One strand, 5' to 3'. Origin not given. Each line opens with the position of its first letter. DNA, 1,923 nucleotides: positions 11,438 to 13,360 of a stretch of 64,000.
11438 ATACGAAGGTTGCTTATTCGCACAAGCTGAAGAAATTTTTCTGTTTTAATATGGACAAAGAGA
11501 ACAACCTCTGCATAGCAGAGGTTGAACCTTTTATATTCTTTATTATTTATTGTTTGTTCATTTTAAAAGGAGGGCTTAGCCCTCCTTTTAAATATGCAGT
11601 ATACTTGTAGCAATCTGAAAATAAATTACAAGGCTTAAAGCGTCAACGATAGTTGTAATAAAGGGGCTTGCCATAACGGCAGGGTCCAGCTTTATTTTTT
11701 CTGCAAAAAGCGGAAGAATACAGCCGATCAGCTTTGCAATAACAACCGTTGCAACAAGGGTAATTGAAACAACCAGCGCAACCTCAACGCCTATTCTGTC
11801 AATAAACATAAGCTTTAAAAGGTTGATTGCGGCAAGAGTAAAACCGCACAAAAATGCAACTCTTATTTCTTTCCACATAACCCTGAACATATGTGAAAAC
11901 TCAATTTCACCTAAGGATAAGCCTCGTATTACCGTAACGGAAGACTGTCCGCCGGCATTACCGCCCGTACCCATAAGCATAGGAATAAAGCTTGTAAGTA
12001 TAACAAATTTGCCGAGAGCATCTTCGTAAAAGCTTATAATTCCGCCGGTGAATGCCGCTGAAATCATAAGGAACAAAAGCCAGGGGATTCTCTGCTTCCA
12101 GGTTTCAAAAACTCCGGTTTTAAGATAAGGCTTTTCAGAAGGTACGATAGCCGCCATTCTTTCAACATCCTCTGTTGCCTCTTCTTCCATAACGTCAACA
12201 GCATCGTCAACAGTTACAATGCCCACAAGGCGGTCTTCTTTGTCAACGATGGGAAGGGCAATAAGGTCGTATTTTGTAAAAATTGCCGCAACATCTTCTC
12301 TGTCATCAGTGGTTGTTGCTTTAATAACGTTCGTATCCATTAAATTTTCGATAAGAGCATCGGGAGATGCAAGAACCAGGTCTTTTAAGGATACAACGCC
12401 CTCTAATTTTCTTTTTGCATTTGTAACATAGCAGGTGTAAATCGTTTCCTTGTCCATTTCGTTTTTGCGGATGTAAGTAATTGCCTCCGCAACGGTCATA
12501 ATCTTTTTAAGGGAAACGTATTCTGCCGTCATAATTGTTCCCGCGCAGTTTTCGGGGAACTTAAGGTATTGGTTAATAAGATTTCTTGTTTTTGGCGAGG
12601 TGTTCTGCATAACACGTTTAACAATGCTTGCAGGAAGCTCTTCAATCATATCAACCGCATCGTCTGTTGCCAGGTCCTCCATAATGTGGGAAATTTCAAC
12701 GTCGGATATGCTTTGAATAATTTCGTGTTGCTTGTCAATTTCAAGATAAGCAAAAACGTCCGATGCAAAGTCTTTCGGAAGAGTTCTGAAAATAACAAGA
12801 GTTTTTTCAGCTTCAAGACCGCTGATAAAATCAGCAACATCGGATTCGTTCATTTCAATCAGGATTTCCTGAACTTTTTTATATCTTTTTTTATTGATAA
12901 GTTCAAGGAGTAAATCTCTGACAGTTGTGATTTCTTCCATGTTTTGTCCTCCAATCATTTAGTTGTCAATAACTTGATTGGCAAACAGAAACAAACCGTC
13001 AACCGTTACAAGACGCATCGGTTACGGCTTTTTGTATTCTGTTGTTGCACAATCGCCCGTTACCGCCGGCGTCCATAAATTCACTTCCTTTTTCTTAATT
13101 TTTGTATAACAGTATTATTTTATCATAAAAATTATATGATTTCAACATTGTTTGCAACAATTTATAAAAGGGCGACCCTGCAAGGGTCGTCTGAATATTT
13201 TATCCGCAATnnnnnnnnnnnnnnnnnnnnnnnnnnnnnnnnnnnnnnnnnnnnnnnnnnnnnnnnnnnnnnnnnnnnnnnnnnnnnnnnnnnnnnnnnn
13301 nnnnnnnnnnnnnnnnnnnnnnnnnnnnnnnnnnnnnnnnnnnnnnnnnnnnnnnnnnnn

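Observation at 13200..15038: Solitary Upf1-like SF1 helicase with an unrecognised N-terminal domain: candidate single-gene nucleic-acid defence protein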

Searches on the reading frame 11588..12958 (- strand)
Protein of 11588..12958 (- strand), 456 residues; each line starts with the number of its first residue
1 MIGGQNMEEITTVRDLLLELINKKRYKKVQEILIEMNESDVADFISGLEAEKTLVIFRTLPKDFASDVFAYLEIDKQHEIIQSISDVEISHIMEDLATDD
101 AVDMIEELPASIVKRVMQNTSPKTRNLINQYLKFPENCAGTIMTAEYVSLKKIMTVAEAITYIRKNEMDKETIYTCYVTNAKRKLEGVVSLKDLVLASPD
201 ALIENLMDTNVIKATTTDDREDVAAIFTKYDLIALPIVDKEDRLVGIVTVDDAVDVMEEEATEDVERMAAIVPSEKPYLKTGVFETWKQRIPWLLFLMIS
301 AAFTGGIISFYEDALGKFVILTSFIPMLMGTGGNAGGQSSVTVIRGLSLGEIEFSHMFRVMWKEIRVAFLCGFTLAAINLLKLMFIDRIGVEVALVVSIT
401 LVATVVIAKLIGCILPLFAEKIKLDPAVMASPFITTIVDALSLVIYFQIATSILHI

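Call 37: search_protein_families(library=pfam, proteins=[window:11588-12958:-], max_evalue=0.00001)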
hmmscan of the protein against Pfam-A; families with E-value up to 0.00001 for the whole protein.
window:11588-12958:- (456 aa): 3 families
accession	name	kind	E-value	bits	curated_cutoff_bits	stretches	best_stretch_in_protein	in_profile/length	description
PF01769.21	MgtE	-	2.3e-38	131.7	27.6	1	325-448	1-124/125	Divalent cation transporter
PF03448.22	MgtE_N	-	6.5e-27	94.5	25.9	1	36-137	1-102/102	MgtE intracellular N domain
PF00571.33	CBS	-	9.5e-16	58.3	24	1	204-257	2-55/57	CBS domain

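Call 73: find_homologous_proteins(query=window:11588-12958:-, max_evalue=1e-100)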
Query window:11588-12958:- (456 aa): 7975 proteins with E <= 1e-100 among 8000 candidates; the best 120 are listed.
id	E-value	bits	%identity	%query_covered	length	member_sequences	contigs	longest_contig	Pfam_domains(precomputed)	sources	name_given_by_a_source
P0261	1.1e-263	893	93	99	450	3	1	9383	PF01769.22,PF00571.34,PF03448.23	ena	-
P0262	1.1e-238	810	85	98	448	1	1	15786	PF01769.22,PF00571.34,PF03448.23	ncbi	-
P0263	2.8e-183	628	64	96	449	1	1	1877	PF01769.22,PF00571.34,PF03448.23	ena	-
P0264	1.3e-180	619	63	96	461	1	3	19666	PF01769.22,PF00571.34,PF03448.23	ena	-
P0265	1.6e-180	619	64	96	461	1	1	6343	PF01769.22,PF00571.34,PF03448.23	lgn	-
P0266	6.7e-180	617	63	96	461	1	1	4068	PF01769.22,PF00571.34,PF03448.23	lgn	-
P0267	1.3e-179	616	63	96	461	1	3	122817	PF01769.22,PF00571.34,PF03448.23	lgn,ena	-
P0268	4.6e-179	614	63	96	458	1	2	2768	PF01769.22,PF00571.34,PF03448.23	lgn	-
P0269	1.3e-178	613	62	96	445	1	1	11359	PF01769.22,PF00571.34,PF03448.23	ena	-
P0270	1.3e-178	613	64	96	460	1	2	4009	PF01769.22,PF00571.34,PF03448.23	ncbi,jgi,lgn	-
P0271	5.5e-178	611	61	96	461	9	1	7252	PF01769.22,PF00571.34,PF03448.23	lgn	-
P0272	1.0e-177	610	61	96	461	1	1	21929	PF01769.22,PF00571.34,PF03448.23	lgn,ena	-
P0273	1.1e-177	610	62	96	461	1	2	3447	PF01769.22,PF00571.34,PF03448.23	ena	-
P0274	1.3e-177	609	61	96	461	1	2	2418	PF01769.22,PF00571.34,PF03448.23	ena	-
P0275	2.1e-177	609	63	96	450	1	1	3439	PF01769.22,PF00571.34,PF03448.23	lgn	-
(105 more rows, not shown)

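Call 74: find_encoding_contigs(protein=P0261, flank=8000, max_places=3)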
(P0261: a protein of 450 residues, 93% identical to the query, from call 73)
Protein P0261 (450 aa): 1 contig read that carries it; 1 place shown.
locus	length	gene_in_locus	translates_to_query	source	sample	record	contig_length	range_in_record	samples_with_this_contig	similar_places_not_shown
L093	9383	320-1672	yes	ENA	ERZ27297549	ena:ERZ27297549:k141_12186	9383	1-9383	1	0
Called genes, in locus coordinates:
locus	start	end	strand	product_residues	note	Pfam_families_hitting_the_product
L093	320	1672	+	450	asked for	PF03448:MgtE_N, PF00571:CBS, PF01769:MgtE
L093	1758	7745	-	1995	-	PF18998:Flg_new_2 (faint), PF13306:LRR_5, PF13855:LRR_8 (faint), PF13306:LRR_5, PF09479:Flg_new, PF13306:LRR_5, PF09479:Flg_new, PF13306:LRR_5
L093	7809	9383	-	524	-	?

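Call 75: find_encoding_contigs(protein=P0267, flank=9000, max_places=1)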
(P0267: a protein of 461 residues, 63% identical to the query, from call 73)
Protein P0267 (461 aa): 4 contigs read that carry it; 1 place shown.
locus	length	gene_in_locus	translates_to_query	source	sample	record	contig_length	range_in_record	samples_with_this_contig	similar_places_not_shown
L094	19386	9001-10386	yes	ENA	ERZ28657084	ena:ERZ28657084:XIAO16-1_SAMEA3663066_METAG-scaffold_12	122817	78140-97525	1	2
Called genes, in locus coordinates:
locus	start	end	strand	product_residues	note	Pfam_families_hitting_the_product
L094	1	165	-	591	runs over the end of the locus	PF01807:Zn_ribbon_DnaG, PF08275:DNAG_N, PF01751:Toprim, PF13155:Toprim_2, PF13362:Toprim_3, PF13662:Toprim_4, PF10410:DnaB_bind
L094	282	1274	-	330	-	PF01966:HD, PF13286:HD_assoc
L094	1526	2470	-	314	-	-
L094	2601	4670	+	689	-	PF08531:Bac_rhamnosid_N, PF05592:Bac_rhamnosid, PF17389:Bac_rhamnosid6H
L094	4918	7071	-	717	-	PF00521:DNA_topoisoIV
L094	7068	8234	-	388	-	PF00438:S-AdoMet_synt_N, PF02772:S-AdoMet_synt_M, PF02773:S-AdoMet_synt_C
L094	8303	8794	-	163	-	PF06695:Sm_multidrug_ex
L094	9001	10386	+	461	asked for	PF03448:MgtE_N, PF00571:CBS, PF01769:MgtE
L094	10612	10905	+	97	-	PF14198:TnpV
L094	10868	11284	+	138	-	-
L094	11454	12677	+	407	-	PF13173:AAA_14, PF13635:DUF4143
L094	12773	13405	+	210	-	PF07508:Recombinase, PF13408:Zn_ribbon_recom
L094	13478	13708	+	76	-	PF14287:DUF4368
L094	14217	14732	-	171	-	PF01569:PAP2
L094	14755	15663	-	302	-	PF01544:CorA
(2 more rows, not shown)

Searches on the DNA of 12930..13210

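Call 79: search_rna_families(source=window, start=12930, end=13210, threshold=evalue, max_evalue=5)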
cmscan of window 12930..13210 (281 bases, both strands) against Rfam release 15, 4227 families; matches with E-value up to 5: 2.
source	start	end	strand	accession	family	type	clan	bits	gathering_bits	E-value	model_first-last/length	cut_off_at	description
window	12938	13036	-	RF01054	preQ1-II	Cis-reg; riboswitch;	-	18.2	47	1.4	1-99/99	no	PreQ1-II (pre queuosine) riboswitch aptamer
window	13118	13207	-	RF02250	Six3os1_5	Gene; lncRNA;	-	6.7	50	4.8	186-272/272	no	Six3os1 conserved region 5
